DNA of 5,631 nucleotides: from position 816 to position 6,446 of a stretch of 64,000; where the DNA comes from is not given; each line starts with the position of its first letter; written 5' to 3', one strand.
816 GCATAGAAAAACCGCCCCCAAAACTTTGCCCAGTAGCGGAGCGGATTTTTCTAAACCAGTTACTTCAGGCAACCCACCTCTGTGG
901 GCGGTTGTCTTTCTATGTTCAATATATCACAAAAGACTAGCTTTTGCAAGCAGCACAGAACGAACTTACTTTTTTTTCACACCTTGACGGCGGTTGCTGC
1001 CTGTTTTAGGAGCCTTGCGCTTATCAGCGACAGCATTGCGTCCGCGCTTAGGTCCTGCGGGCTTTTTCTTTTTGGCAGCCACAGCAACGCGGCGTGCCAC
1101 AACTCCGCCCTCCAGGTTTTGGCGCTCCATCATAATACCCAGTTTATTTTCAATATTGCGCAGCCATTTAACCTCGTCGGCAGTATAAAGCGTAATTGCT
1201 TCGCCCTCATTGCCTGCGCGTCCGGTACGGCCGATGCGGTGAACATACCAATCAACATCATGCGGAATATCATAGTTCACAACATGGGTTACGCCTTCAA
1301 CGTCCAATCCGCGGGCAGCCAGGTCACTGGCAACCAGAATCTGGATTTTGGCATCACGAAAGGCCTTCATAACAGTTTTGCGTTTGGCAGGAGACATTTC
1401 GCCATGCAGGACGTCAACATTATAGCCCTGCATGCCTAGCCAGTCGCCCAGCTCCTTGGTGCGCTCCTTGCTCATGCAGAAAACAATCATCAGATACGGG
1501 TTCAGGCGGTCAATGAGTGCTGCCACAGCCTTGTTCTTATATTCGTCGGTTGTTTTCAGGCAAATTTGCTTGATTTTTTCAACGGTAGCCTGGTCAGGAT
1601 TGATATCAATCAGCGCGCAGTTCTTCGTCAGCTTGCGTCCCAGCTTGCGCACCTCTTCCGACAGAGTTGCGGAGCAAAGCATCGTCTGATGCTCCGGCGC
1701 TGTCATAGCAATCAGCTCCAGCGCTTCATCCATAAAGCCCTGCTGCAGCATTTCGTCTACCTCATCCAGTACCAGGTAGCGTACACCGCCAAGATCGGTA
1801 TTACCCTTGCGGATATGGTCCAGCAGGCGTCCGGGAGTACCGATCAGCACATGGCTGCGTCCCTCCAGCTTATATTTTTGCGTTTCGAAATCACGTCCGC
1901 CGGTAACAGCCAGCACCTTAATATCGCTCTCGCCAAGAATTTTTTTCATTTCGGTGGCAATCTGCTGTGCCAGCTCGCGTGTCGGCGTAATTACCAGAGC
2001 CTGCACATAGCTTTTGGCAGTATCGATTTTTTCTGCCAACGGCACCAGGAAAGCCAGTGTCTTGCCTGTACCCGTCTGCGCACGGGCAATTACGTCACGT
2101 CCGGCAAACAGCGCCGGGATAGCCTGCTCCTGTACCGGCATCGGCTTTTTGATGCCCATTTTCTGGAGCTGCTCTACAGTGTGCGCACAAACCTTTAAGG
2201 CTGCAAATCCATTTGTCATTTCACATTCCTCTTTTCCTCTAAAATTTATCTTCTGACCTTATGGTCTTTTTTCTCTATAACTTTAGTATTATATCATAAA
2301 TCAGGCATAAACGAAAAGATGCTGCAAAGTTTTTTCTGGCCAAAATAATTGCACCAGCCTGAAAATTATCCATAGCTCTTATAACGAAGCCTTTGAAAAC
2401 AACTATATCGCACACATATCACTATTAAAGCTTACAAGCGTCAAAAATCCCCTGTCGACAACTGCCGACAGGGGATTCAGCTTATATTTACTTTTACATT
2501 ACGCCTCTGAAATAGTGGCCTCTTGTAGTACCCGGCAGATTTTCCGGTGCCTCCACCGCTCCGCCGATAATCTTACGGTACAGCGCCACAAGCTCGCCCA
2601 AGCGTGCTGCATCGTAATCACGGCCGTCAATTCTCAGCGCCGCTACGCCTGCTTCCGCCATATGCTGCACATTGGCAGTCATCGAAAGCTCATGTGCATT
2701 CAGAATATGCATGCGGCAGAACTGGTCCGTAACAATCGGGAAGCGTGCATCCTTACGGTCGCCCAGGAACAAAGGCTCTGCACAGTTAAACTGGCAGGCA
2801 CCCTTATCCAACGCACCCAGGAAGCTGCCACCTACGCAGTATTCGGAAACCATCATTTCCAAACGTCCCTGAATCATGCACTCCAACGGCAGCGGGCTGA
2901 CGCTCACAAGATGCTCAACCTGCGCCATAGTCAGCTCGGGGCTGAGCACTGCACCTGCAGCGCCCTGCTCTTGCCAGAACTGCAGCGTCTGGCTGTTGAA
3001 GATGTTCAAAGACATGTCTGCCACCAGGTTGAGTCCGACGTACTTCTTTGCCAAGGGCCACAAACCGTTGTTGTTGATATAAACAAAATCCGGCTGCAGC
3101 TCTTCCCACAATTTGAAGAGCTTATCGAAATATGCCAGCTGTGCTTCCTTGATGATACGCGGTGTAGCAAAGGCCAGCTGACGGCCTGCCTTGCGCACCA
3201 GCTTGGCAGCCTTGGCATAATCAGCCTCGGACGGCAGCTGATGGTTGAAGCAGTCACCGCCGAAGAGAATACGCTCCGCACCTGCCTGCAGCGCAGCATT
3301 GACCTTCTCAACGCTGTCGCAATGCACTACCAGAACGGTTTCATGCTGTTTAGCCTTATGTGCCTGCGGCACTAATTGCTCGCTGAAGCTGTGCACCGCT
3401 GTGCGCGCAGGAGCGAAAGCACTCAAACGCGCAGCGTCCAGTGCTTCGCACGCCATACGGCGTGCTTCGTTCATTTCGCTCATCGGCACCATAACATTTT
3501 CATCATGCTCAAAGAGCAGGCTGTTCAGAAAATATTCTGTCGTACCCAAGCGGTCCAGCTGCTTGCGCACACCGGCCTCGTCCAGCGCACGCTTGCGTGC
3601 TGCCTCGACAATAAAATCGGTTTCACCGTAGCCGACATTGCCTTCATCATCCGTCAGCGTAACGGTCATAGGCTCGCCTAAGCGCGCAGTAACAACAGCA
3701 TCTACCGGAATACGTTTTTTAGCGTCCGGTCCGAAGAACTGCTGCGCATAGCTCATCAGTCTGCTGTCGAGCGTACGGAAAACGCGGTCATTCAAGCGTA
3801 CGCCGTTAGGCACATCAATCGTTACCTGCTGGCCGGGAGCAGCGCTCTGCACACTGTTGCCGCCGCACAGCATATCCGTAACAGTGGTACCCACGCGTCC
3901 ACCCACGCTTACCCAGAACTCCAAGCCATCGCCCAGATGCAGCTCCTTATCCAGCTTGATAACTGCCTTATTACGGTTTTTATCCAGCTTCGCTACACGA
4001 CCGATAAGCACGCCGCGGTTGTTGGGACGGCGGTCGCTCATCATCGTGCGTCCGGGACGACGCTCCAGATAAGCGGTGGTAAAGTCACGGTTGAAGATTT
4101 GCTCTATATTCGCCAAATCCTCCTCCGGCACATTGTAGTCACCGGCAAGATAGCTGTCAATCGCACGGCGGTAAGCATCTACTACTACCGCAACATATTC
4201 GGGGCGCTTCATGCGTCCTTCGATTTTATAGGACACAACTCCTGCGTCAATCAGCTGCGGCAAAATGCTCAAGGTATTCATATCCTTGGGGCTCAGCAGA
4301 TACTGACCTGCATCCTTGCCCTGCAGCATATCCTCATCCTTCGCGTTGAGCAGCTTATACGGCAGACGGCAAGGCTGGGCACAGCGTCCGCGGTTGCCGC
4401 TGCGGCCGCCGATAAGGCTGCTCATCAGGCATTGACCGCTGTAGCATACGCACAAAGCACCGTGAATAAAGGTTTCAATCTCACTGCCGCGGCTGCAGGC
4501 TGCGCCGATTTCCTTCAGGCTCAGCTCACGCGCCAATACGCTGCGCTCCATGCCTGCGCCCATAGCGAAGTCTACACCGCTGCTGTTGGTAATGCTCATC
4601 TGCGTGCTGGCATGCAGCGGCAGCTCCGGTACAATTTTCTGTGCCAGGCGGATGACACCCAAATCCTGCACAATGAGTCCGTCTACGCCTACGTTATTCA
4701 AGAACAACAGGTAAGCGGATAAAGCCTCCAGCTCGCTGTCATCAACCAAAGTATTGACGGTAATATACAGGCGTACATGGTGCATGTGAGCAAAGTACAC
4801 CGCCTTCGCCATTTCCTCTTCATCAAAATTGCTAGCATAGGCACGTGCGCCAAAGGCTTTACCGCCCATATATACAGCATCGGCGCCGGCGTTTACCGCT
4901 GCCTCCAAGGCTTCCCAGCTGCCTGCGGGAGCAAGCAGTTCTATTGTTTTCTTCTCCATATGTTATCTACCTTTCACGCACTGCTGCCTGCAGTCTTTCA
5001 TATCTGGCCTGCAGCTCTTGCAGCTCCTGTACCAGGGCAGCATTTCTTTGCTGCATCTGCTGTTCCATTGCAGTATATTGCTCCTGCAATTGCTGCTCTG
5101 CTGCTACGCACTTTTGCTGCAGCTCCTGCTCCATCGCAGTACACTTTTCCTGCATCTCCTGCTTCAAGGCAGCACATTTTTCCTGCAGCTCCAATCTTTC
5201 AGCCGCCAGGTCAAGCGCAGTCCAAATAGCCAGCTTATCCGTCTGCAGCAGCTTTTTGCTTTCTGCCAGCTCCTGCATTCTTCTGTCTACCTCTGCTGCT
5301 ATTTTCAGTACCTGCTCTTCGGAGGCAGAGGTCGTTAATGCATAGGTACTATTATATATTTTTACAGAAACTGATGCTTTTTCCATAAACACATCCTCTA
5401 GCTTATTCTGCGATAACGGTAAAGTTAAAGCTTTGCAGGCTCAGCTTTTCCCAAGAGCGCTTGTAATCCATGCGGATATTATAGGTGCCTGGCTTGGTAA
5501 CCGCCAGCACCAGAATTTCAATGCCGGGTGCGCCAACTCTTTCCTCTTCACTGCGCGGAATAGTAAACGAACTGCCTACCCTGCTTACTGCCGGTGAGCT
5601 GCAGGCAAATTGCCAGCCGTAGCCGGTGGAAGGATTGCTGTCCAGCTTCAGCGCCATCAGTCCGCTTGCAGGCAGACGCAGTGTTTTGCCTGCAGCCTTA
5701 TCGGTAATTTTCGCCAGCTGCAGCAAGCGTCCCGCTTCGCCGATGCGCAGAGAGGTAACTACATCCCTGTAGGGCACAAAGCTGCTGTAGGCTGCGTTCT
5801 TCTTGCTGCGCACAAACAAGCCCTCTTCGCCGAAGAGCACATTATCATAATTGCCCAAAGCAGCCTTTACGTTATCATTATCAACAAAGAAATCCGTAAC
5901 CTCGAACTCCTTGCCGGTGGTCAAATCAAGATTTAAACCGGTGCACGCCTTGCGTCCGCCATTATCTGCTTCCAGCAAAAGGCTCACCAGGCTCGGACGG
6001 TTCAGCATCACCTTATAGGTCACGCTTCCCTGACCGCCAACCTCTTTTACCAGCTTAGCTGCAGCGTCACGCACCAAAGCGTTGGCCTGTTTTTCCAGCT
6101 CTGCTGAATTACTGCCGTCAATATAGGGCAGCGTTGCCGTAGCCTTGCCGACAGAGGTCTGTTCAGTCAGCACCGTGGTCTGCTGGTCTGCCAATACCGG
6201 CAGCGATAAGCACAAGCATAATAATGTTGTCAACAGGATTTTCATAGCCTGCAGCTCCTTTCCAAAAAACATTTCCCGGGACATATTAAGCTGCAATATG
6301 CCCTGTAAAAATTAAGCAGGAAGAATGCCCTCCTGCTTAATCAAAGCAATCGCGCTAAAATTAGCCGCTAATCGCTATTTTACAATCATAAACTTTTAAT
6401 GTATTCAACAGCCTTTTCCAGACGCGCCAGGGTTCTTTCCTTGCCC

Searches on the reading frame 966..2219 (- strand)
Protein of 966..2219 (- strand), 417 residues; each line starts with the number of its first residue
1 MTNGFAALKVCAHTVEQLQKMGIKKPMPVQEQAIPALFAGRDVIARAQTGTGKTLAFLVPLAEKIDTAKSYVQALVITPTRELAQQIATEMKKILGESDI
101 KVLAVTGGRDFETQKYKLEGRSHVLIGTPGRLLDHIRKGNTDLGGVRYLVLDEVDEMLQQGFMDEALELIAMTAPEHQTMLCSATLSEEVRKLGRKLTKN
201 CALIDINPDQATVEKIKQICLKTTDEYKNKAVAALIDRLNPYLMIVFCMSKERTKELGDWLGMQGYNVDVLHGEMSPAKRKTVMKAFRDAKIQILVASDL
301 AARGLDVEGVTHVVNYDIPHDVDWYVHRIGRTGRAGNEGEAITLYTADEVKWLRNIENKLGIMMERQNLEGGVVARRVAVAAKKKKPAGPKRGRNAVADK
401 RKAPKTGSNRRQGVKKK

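Call 77: search_protein_families(library=pfam, proteins=[window:966-2219:-], max_evalue=0.00001)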
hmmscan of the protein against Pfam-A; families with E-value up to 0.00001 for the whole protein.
window:966-2219:- (417 aa): 3 families
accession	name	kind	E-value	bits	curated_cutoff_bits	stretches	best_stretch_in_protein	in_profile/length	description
PF00270.35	DEAD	-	1.1e-48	165.5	26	1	28-192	2-166/167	DEAD/DEAH box helicase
PF00271.37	Helicase_C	-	5e-31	107.6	23.5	1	228-336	2-110/110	Helicase conserved C-terminal domain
PF04851.21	ResIII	-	3e-08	34.2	22.5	1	25-160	3-140/164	Type III restriction enzyme, res subunit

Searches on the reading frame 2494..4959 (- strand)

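Call 77: search_protein_families(library=pfam, proteins=[window:2494-4959:-], max_evalue=0.00001)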
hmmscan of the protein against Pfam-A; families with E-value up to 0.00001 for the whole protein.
window:2494-4959:- (821 aa): 2 families
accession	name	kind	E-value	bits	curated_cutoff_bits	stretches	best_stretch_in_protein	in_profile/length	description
PF01136.24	Peptidase_U32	-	1.1e-116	388.6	22.4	2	77-303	1-232/233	Peptidase family U32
PF12392.13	DUF3656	-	5.2e-26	91.9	22.1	1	393-512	1-109/109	Collagenase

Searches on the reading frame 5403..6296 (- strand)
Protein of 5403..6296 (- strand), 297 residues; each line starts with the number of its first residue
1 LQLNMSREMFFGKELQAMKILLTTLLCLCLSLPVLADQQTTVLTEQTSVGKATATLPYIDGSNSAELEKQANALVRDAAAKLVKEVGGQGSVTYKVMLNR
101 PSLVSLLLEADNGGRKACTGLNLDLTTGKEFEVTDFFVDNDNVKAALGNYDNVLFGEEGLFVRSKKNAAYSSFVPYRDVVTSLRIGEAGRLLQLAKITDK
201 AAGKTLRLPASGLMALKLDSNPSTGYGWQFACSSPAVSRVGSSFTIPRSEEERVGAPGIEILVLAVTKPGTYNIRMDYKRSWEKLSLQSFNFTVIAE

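Call 77: search_protein_families(library=pfam, proteins=[window:5403-6296:-], max_evalue=0.00001)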
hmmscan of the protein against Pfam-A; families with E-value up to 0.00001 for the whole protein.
window:5403-6296:- (297 aa): 1 family
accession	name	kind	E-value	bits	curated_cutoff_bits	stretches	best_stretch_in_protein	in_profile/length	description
PF09394.16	Inhibitor_I42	-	2.6e-18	66.5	27.2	1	213-294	7-91/91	Chagasin family peptidase inhibitor I42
